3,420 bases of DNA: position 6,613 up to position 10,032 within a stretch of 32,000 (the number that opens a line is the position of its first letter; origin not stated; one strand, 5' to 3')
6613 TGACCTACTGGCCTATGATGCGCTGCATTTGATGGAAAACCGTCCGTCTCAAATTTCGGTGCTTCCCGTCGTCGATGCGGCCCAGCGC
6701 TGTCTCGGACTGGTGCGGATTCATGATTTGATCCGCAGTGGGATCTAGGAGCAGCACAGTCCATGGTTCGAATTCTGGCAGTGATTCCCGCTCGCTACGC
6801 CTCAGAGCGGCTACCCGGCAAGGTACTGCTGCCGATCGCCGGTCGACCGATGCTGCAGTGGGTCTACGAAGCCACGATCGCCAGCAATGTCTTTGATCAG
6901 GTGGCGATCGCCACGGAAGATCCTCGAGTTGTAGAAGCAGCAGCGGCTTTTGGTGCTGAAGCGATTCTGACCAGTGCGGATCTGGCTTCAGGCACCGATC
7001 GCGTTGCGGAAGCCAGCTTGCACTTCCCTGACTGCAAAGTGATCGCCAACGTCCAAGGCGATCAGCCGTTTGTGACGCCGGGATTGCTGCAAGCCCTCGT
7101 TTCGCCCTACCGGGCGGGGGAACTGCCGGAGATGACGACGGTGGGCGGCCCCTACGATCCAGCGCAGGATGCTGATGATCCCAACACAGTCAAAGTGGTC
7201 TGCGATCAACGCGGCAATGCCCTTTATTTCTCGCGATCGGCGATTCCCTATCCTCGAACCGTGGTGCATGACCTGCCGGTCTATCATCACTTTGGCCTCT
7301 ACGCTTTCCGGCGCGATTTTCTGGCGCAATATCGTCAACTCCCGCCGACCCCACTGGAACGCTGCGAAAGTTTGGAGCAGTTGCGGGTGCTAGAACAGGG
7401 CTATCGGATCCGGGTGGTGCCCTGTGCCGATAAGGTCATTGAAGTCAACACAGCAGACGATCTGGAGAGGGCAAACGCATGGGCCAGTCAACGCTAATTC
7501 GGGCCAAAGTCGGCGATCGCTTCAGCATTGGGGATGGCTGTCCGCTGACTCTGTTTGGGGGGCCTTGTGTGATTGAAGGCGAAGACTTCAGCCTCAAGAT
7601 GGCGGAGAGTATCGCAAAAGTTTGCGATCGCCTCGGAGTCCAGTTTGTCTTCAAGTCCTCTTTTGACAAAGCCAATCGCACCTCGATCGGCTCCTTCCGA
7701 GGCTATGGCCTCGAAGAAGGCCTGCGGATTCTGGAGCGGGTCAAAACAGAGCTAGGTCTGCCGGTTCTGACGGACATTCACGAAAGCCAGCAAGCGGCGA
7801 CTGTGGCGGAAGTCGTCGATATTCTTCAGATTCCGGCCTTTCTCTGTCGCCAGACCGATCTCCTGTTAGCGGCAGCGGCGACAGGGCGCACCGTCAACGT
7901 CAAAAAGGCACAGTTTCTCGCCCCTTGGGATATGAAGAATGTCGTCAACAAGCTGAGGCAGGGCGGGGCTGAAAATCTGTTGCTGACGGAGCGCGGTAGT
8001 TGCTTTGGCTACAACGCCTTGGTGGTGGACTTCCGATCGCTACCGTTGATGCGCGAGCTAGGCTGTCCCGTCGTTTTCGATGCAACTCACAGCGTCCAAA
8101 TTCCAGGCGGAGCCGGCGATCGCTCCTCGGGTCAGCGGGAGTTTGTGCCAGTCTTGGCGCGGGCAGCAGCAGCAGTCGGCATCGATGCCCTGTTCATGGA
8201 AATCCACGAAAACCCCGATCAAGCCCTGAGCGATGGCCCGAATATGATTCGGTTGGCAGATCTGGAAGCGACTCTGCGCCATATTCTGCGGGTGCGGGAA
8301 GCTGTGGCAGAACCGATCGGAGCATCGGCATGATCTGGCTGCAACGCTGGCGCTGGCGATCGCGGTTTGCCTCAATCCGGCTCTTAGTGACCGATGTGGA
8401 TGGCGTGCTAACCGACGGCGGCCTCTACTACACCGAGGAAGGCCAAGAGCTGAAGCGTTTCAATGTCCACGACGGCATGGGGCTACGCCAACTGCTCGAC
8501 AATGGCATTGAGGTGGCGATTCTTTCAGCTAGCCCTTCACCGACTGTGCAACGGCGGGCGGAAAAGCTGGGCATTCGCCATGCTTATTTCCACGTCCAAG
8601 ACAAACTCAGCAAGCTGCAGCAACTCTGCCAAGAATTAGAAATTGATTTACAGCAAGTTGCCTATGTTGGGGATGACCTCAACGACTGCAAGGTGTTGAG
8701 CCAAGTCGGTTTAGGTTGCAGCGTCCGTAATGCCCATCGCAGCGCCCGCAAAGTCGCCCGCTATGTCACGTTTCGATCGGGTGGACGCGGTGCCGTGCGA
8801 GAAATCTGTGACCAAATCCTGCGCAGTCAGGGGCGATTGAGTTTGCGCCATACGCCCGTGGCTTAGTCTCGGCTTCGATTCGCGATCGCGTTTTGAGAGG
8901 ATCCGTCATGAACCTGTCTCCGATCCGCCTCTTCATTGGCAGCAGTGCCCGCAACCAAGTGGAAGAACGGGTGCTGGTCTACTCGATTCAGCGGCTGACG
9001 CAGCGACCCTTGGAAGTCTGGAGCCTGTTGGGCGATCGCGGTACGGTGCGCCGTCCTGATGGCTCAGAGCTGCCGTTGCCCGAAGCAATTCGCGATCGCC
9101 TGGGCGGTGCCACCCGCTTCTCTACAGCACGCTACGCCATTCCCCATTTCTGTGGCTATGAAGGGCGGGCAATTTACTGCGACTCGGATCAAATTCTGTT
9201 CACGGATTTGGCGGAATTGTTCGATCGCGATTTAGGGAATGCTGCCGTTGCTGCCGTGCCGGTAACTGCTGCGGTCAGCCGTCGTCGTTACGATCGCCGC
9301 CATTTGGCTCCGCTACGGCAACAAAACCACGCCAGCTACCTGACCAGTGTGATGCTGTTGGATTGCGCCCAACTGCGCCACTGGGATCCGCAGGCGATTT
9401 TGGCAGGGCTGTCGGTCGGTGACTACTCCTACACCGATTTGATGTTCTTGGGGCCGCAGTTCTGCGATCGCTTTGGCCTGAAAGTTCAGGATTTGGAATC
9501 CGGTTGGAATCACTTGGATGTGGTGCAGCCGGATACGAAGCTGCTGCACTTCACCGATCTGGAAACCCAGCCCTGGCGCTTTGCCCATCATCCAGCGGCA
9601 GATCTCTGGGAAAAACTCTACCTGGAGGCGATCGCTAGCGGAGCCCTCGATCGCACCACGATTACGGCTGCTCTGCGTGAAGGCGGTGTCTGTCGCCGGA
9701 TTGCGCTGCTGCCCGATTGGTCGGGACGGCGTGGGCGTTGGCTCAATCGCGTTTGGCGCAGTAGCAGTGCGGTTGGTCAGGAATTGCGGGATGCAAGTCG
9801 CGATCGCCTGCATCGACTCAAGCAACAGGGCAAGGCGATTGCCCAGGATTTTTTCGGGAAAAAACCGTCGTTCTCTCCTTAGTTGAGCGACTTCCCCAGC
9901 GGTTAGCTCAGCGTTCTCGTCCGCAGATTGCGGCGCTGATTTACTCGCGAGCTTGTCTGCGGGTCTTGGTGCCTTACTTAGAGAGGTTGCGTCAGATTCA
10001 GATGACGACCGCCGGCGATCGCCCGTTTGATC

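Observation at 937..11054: CMP-Kdo supply operon flanked by a mirrored, duplicated GT8 + HP-motif glycosyltransferase module and an O-antigen-ligase-like gene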

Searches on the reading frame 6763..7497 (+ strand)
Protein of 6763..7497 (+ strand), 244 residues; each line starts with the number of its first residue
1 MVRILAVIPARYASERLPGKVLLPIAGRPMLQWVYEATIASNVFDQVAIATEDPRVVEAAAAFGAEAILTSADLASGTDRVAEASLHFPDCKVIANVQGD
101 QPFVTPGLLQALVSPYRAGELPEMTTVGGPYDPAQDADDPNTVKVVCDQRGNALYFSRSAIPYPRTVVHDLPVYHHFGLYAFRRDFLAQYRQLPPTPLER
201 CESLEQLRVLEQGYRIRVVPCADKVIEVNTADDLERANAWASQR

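Call 4: search_protein_families(library=pfam, proteins=[window:6763-7497:+], max_evalue=0.1)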
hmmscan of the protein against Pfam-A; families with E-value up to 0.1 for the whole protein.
window:6763-7497:+ (244 aa): 3 families
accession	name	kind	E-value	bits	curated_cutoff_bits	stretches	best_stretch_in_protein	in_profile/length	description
PF02348.25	CTP_transf_3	-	3.6e-53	181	22.6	1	6-216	2-217/217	Cytidylyltransferase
PF12804.13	NTP_transf_3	-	1e-09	39.2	27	1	20-117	16-112/160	MobA-like NTP transferase domain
PF01128.25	IspD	-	0.0027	18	27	0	6-75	3-71/221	2-C-methyl-D-erythritol 4-phosphate cytidylyltransferase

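Call 5: search_protein_families(library=ncbifam, proteins=[window:6763-7497:+], max_evalue=0.1)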
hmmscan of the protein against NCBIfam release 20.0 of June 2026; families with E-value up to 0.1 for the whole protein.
window:6763-7497:+ (244 aa): 19 families
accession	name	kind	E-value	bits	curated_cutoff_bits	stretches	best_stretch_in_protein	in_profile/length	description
NF003952.0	PRK05450.1-5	subfamily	6.2e-90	300.7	193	1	3-243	2-247/250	3-deoxy-manno-octulosonate cytidylyltransferase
NF009905.0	PRK13368.1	subfamily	5e-76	255.2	255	1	4-241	3-238/243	3-deoxy-manno-octulosonate cytidylyltransferase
NF003950.0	PRK05450.1-3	subfamily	4.2e-72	242.4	234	1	4-238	3-239/248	3-deoxy-manno-octulosonate cytidylyltransferase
NF003948.0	PRK05450.1-1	equivalog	8e-60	202.1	281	1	4-243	6-245/248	3-deoxy-manno-octulosonate cytidylyltransferase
TIGR00466.1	kdsB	equivalog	1.7e-56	191.3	155.2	1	5-235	4-241/241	3-deoxy-manno-octulosonate cytidylyltransferase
TIGR03584.1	PseF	equivalog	4e-13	49.5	205.7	1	5-79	1-79/222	pseudaminic acid cytidylyltransferase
NF010938.0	PRK14358.1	equivalog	4.6e-06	25.5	500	1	15-119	23-127/481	bifunctional N-acetylglucosamine-1-phosphate uridyltransferase/glucosamine-1-phosphate acetyltransferase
TIGR03310.1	matur_MocA_YgfJ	equivalog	5.4e-06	26.5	186.45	1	6-118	2-117/188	molybdenum cofactor cytidylyltransferase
NF010933.0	PRK14353.1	equivalog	5.7e-05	21.9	505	1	19-117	24-125/453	bifunctional UDP-N-acetylglucosamine diphosphorylase/glucosamine-1-phosphate N-acetyltransferase GlmU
TIGR03552.1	F420_cofC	equivalog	0.0002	21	105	1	30-117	32-118/196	2-phospho-L-lactate guanylyltransferase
TIGR01173.1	glmU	equivalog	0.00023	20.1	366.85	1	19-117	19-118/452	bifunctional UDP-N-acetylglucosamine diphosphorylase/glucosamine-1-phosphate N-acetyltransferase GlmU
TIGR00453.1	ispD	equivalog_domain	0.00025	20.6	181.3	1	7-67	3-66/219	2-C-methyl-D-erythritol 4-phosphate cytidylyltransferase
NF010934.1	PRK14354.1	equivalog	0.00025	19.7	450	1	20-116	19-115/447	bifunctional UDP-N-acetylglucosamine diphosphorylase/glucosamine-1-phosphate N-acetyltransferase GlmU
NF010936.0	PRK14356.1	equivalog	0.00096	18.2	666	1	13-121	20-128/456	bifunctional UDP-N-acetylglucosamine diphosphorylase/glucosamine-1-phosphate N-acetyltransferase GlmU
NF010932.0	PRK14352.1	equivalog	0.0021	16.8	611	1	19-118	25-128/488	bifunctional UDP-N-acetylglucosamine diphosphorylase/glucosamine-1-phosphate N-acetyltransferase GlmU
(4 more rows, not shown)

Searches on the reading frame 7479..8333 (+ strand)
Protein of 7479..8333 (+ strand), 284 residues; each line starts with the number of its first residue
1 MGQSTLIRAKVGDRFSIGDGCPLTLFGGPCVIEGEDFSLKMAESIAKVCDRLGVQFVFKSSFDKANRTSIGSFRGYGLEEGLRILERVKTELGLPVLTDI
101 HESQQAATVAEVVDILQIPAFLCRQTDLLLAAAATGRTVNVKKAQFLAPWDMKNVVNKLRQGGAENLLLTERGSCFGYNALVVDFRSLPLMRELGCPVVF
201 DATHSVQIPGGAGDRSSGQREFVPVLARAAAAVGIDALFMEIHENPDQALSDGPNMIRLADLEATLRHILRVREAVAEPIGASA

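Call 4: search_protein_families(library=pfam, proteins=[window:7479-8333:+], max_evalue=0.1)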
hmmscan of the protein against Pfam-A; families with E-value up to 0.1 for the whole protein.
window:7479-8333:+ (284 aa): 1 family
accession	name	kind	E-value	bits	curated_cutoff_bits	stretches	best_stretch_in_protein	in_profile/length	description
PF00793.26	DAHP_synth_1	-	3e-68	230.1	25.5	1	14-270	9-262/270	DAHP synthetase I family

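Call 5: search_protein_families(library=ncbifam, proteins=[window:7479-8333:+], max_evalue=0.1)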
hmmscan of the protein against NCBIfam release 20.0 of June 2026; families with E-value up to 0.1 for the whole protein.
window:7479-8333:+ (284 aa): 8 families
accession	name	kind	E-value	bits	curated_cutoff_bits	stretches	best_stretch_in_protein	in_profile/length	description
NF003543.0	PRK05198.1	equivalog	2e-127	423.9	242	1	14-276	9-271/273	3-deoxy-8-phosphooctulonate synthase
TIGR01362.1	KDO8P_synth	equivalog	2e-122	407.3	314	1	23-276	3-256/258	3-deoxy-8-phosphooctulonate synthase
NF009109.0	PRK12457.1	equivalog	3.5e-95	318.5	457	1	13-276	7-272/281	3-deoxy-8-phosphooctulonate synthase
NF006421.0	PRK08673.1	subfamily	8.7e-37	127.1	335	1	10-277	84-334/338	3-deoxy-7-phosphoheptulonate synthase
TIGR01361.1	DAHP_synth_Bsub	equivalog_domain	2.8e-34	118.7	267.75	1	15-268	19-256/260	3-deoxy-7-phosphoheptulonate synthase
NF009933.0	PRK13396.1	subfamily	5.6e-30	104.5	486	1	13-276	92-341/352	3-deoxy-7-phosphoheptulonate synthase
NF009239.0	PRK12595.1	equivalog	3e-26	92.2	279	1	15-273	112-354/360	bifunctional 3-deoxy-7-phosphoheptulonate synthase/chorismate mutase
NF041229.1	BagF_FevY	exception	3.6e-26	92.2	700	1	15-274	84-330/340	phospho-2-dehydro-3-deoxyheptonate aldolase BagF/FevY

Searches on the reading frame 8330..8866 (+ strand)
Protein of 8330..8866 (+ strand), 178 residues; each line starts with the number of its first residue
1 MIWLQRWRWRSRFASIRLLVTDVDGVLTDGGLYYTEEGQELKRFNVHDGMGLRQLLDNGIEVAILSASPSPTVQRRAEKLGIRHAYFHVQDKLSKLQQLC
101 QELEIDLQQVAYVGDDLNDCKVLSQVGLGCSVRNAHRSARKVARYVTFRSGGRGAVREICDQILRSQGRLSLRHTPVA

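Call 4: search_protein_families(library=pfam, proteins=[window:8330-8866:+], max_evalue=0.1)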
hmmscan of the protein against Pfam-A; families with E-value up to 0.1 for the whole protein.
window:8330-8866:+ (178 aa): 6 families
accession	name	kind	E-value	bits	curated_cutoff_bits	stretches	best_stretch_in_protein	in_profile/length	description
PF08282.18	Hydrolase_3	-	2e-14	54.4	20.9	1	91-147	187-243/255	haloacid dehalogenase-like hydrolase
PF00702.32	Hydrolase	-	5.8e-12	46.8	26.4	1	52-127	107-191/191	haloacid dehalogenase-like hydrolase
PF12710.13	HAD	-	5.1e-05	24.2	27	1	35-123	67-188/189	haloacid dehalogenase-like hydrolase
PF13419.12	HAD_2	-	0.00019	22.1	23.8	1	51-121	87-166/178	Haloacid dehalogenase-like hydrolase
PF05116.19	S6PP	-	0.001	19.2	20.3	1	91-138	165-212/247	Sucrose-6F-phosphate phosphohydrolase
PF13344.12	Hydrolase_6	-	0.055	14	27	0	20-125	2-97/101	Haloacid dehalogenase-like hydrolase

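Call 5: search_protein_families(library=ncbifam, proteins=[window:8330-8866:+], max_evalue=0.1)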
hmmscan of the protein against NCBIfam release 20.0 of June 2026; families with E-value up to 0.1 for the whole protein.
window:8330-8866:+ (178 aa): 30 families (the best 25 are shown)
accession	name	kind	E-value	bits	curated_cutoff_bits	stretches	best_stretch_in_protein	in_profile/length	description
NF007019.0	PRK09484.1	equivalog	4.5e-52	176.4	208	1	12-172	21-181/187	3-deoxy-manno-octulosonate-8-phosphatase KdsC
TIGR01670.1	KdsC-phosphatas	subfamily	7.6e-50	168.8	106.95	1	16-167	1-152/154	3-deoxy-D-manno-octulosonate 8-phosphate phosphatase, YrbI family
NF058599.1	KDN-9-PPhBT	equivalog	6e-46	156.4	180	1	16-165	2-151/152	3-deoxy-D-glycero-D-galacto-nonulopyranosonate 9-phosphatase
TIGR02726.1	phenyl_P_delta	equivalog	6.1e-35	120.9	281.95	1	15-170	6-161/169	phenylphosphate carboxylase subunit delta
TIGR01662.1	HAD-SF-IIIA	subfamily_domain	2.3e-15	56.9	44.6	1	17-129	1-134/141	HAD-IIIA family hydrolase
NF002245.0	PRK01158.1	equivalog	3.1e-14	52.8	198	1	89-159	155-225/233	phosphoglycolate phosphatase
TIGR00099.1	Cof-subfamily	subfamily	2.6e-11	43.6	137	1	91-147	188-244/256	Cof-type HAD-IIB family hydrolase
NF045966.1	YcsE_rel_Pase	equivalog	6.1e-08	32.4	220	1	90-155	190-255/265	YcsE-related riboflavin metabolism phosphatase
TIGR01487.1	Pglycolate_arch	equivalog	6.4e-08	32.7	122.75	1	90-156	146-212/215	phosphoglycolate phosphatase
NF007806.0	PRK10513.1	equivalog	3.3e-07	30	273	1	91-154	196-259/270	sugar-phosphatase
TIGR01490.1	HAD-SF-IB-hyp1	subfamily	3.4e-07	30.7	98.3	2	88-129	152-193/202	HAD-IB family hydrolase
TIGR01511.1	ATPase-IB1_Cu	subfamily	8.1e-07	28.3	397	1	52-149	378-470/542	copper-translocating P-type ATPase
TIGR01525.1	ATPase-IB_hvy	subfamily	1.9e-06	27.1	346.25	1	54-150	398-494/560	heavy metal translocating P-type ATPase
TIGR01484.1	HAD-SF-IIB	subfamily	3.1e-06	27.4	41.8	1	90-131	179-220/221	HAD-IIB family hydrolase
TIGR01488.1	HAD-SF-IB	subfamily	5.4e-06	26.5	45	1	55-85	85-115/177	HAD-IB family phosphatase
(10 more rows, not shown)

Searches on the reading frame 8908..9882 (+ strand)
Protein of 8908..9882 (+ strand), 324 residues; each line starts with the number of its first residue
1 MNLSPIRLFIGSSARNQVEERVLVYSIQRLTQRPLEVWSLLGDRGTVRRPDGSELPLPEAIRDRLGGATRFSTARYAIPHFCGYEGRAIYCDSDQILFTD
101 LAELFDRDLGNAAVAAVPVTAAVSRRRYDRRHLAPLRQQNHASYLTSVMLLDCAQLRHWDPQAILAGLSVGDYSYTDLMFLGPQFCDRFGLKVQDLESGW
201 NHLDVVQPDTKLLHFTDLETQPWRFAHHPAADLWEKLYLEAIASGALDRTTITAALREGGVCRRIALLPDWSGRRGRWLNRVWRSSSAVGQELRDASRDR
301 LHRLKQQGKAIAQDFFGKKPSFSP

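Call 4: search_protein_families(library=pfam, proteins=[window:8908-9882:+], max_evalue=0.1)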
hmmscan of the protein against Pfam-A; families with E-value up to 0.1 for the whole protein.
window:8908-9882:+ (324 aa): 2 families
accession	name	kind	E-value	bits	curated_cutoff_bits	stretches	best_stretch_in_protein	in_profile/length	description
PF01501.26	Glyco_transf_8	-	0.00015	21.9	24.3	1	74-159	88-173/253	Glycosyl transferase family 8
PF18404.7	Glyco_transf_24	-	0.00081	19.3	25.7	1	87-121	98-132/268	Glucosyltransferase 24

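Call 5: search_protein_families(library=ncbifam, proteins=[window:8908-9882:+], max_evalue=0.1)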
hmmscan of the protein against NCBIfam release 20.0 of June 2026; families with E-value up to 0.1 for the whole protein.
window:8908-9882:+ (324 aa): 1 family
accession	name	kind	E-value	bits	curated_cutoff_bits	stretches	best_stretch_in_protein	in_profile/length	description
NF053845.1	CoaP_CTERM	equivalog_domain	0.002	17.8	35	1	109-127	15-33/35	choice-of-anchor protein CoaP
